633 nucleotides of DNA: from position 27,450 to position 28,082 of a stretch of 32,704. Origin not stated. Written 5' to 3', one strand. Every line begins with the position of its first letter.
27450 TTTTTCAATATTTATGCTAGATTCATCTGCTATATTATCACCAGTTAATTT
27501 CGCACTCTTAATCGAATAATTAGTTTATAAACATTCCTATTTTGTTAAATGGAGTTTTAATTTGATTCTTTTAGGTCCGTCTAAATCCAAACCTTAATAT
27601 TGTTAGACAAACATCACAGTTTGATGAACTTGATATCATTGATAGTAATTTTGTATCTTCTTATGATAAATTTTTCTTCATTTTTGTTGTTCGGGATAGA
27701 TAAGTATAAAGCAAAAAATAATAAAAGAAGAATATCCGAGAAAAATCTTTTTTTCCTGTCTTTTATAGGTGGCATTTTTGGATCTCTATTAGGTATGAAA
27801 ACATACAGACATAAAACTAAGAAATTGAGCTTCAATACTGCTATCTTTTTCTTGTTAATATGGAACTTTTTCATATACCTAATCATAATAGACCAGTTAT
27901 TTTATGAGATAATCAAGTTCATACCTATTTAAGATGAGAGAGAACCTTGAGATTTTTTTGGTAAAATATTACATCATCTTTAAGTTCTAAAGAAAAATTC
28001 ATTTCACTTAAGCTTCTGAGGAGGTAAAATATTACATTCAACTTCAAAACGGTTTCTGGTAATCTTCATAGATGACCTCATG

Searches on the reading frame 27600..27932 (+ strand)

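Call 102: search_protein_families(library=pfam, proteins=[window:27600-27932:+], max_evalue=0.001)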
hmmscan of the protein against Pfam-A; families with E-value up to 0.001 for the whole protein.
window:27600-27932:+ (110 aa): 1 family
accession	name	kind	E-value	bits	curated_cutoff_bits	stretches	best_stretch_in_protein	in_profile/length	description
PF06961.18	DUF1294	-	7.2e-23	81.1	25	1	24-78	1-55/55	Protein of unknown function (DUF1294)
